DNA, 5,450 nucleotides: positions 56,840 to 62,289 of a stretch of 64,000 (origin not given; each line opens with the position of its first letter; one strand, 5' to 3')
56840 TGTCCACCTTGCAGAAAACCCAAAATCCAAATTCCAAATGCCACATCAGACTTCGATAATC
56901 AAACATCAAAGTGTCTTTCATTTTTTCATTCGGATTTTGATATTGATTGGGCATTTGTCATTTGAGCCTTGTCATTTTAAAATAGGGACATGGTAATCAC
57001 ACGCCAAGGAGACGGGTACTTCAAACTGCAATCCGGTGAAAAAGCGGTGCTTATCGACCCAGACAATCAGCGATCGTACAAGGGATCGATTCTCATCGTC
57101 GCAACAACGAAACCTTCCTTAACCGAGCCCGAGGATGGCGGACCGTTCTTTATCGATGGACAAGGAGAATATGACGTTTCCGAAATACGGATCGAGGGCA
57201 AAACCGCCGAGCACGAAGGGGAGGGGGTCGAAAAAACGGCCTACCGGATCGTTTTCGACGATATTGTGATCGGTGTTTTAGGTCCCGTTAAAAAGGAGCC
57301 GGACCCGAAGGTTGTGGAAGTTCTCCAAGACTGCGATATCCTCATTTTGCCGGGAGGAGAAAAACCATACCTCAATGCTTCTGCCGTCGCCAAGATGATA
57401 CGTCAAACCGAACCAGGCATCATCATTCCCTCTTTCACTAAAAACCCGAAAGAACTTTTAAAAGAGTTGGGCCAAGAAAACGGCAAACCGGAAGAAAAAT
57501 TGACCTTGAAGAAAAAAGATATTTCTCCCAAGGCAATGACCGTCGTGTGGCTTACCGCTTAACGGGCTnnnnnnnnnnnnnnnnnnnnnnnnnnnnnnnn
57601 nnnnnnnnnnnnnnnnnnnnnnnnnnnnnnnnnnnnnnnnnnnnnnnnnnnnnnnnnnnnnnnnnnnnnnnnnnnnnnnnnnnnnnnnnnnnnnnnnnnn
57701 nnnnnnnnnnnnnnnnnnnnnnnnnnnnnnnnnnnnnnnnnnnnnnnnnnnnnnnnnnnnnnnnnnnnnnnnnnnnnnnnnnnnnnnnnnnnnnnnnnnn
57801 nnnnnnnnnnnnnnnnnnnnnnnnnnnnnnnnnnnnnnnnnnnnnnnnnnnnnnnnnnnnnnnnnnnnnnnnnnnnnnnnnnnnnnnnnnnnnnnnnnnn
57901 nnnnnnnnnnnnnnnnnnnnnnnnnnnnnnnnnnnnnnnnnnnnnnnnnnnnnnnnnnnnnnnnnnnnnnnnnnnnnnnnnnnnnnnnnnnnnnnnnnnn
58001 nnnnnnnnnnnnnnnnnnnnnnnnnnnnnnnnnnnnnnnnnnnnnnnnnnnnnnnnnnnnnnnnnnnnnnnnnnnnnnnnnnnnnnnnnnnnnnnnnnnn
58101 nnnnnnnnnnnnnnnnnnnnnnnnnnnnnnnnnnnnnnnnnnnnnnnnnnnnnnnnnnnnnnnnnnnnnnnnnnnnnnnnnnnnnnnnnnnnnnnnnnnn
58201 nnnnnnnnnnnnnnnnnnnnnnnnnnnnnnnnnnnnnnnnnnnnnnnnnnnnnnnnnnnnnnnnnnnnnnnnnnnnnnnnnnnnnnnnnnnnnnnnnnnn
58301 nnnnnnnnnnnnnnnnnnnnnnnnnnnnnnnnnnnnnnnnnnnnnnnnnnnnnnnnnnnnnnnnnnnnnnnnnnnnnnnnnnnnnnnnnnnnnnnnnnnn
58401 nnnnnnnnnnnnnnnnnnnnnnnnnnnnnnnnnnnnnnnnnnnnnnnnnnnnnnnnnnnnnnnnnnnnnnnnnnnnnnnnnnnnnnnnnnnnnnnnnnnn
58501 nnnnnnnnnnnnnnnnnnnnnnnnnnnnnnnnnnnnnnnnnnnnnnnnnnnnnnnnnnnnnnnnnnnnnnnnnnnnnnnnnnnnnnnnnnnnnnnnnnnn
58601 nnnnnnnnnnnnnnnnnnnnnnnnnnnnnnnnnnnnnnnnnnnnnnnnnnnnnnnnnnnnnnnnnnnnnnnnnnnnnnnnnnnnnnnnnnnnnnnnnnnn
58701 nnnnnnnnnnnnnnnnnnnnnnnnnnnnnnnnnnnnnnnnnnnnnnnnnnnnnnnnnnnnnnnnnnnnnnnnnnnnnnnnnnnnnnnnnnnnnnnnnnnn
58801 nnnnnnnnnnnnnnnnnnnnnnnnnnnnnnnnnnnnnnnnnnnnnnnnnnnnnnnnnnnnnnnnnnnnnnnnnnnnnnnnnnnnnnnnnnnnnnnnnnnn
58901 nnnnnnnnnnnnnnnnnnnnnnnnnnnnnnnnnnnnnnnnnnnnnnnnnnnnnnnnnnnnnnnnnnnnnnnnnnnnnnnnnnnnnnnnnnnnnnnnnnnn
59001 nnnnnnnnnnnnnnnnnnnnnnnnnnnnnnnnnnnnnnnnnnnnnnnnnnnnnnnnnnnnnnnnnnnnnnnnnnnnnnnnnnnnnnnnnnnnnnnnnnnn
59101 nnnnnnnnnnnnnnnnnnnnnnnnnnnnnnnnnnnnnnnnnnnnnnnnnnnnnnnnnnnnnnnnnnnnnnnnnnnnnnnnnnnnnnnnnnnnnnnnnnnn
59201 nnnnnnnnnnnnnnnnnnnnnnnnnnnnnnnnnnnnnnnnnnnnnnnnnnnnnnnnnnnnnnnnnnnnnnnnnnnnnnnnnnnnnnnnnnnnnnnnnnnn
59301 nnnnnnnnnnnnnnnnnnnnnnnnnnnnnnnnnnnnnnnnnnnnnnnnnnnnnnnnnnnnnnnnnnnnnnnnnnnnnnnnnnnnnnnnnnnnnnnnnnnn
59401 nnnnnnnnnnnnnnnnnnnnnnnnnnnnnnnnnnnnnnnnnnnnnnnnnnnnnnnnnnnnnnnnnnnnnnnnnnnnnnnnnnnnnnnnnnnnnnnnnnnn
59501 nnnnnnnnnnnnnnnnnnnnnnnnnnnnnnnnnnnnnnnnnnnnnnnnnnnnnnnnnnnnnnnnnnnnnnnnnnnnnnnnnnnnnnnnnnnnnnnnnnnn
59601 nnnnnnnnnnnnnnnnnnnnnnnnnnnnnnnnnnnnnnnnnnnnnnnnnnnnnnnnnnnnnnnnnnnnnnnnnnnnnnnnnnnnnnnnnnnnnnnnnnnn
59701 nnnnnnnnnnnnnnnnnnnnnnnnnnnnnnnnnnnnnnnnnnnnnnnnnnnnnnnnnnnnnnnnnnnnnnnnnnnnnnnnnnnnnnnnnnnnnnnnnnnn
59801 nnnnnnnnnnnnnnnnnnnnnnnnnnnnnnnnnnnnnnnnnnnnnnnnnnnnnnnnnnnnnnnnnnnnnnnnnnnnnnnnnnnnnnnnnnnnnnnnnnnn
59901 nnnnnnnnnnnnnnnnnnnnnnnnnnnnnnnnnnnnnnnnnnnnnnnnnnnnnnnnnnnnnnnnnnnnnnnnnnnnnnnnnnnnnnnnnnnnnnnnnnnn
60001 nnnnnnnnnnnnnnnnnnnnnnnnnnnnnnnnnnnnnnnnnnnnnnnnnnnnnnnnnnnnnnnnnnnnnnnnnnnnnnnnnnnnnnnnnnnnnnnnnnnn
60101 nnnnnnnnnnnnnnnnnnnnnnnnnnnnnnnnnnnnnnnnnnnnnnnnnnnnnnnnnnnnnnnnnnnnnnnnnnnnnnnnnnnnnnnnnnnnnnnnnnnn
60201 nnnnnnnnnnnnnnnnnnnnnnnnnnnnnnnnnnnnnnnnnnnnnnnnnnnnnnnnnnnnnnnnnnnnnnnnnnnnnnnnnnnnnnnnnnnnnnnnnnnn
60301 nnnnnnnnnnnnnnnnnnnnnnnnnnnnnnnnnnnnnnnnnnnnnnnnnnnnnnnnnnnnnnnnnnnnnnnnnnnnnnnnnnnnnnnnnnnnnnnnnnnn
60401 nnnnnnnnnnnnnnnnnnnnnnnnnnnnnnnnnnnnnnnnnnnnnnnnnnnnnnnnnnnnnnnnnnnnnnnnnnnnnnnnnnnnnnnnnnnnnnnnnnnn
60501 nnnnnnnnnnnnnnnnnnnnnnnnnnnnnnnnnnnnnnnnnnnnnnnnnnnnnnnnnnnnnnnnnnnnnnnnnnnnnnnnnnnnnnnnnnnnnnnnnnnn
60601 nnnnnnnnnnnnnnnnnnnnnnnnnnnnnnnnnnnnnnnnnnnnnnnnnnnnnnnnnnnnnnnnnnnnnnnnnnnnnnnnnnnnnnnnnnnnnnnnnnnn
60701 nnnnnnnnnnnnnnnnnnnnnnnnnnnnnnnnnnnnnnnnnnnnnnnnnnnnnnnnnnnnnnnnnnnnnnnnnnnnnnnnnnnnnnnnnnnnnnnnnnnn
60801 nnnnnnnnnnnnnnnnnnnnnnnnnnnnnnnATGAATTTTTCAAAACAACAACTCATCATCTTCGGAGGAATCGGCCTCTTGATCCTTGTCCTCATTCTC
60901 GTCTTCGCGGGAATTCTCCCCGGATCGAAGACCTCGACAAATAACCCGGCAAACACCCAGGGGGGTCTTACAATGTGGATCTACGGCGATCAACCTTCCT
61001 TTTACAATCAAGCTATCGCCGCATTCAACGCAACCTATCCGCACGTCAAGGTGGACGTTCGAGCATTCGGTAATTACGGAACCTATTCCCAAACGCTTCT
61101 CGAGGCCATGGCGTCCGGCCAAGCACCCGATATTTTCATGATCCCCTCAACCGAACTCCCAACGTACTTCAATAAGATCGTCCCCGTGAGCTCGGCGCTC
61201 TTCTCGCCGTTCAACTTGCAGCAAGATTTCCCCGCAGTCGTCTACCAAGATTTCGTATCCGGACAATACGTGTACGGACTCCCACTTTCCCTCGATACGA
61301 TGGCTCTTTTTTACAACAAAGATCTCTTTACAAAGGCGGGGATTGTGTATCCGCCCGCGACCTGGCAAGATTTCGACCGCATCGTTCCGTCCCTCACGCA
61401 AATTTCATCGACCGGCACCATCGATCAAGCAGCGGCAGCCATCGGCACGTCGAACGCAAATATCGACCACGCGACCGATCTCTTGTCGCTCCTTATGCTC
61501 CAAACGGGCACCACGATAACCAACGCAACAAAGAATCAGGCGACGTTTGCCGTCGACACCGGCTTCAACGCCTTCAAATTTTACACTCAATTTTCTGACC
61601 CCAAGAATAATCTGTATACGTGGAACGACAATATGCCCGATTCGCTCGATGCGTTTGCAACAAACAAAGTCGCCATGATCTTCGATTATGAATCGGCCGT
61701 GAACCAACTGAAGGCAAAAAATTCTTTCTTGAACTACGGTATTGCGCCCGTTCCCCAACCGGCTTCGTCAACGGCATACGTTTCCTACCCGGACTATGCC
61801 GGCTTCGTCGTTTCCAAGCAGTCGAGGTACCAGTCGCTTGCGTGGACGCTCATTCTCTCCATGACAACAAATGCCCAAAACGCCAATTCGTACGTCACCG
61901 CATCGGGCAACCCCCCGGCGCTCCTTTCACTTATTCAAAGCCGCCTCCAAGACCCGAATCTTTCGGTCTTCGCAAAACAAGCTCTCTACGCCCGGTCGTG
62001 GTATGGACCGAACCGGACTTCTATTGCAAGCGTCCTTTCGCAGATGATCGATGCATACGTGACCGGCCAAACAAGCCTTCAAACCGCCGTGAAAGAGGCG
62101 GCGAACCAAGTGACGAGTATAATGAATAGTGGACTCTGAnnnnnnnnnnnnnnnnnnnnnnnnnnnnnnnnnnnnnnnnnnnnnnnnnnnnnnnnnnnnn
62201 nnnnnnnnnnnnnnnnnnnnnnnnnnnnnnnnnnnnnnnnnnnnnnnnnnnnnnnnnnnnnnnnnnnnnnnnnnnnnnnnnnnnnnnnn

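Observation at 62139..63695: T4SS-pilin-like (TrbC/VirB2 family) protein fused to a large Cys-rich extracellular domain: candidate pilus-tip or surface adhesin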

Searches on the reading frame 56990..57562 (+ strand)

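Call 74: search_protein_families(library=pfam, proteins=[window:56990-57562:+], max_evalue=0.0001)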
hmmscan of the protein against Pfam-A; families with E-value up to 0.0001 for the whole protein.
window:56990-57562:+ (190 aa): 1 family
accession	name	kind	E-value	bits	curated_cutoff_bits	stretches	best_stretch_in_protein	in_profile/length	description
PF13483.12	Lactamase_B_3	-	2.4e-09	37.8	24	1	11-147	10-158/160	Beta-lactamase superfamily domain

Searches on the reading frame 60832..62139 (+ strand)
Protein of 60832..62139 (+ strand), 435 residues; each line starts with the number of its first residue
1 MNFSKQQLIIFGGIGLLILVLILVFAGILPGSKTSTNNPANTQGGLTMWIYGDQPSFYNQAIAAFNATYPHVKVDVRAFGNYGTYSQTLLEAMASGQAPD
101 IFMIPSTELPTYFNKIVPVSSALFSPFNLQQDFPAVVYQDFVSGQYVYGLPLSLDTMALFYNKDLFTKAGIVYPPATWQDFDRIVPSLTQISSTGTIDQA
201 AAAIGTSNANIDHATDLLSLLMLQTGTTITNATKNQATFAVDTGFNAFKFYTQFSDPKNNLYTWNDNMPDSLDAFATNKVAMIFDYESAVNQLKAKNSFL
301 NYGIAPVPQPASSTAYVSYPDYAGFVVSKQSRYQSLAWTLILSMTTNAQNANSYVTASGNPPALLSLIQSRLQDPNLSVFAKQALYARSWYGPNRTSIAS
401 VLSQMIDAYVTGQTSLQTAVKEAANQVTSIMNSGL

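Call 3: search_protein_families(library=pfam, proteins=[window:60832-62139:+], max_evalue=1)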
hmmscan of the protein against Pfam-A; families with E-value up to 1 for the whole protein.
window:60832-62139:+ (435 aa): 5 families
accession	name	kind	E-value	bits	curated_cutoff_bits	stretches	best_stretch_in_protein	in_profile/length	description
PF13416.11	SBP_bac_8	-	7.4e-31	108.4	27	1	60-369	1-267/279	Bacterial extracellular solute-binding protein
PF01547.30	SBP_bac_1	-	6e-26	92.6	26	1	55-350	5-306/307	Bacterial extracellular solute-binding protein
PF13531.11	SBP_bac_11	-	0.00089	19.5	25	1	57-112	12-61/227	Bacterial extracellular solute-binding protein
PF12911.12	OppC_N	-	0.013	15.8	23.9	1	3-37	10-44/53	N-terminal TM domain of oligopeptide transport permease C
PF25792.1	BREX_BrxC_helical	-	0.13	13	27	1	247-285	74-110/123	BREX ATP-binding protein BrxC alpha helical domain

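Call 4: search_protein_families(library=ncbifam, proteins=[window:60832-62139:+], max_evalue=1)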
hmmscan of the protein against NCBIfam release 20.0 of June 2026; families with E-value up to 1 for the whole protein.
window:60832-62139:+ (435 aa): 4 families
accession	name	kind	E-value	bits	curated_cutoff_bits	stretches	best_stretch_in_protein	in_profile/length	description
NF053763.1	ABCarbgalBndGanS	equivalog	2.4e-14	52.9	700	1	21-430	12-414/420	galactooligosaccharide ABC transporter substrate-binding protein GanS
NF008211.0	PRK10974.1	equivalog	9.9e-08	31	411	1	59-188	44-181/439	sn-glycerol-3-phosphate ABC transporter substrate-binding protein UgpB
NF007011.0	PRK09474.1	equivalog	2.5e-06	26.6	291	1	40-185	27-162/396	maltose/maltodextrin ABC transporter substrate-binding protein MalE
TIGR03850.1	bind_CPR_0540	equivalog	0.00019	20.1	299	1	147-181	151-184/437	carbohydrate ABC transporter substrate-binding protein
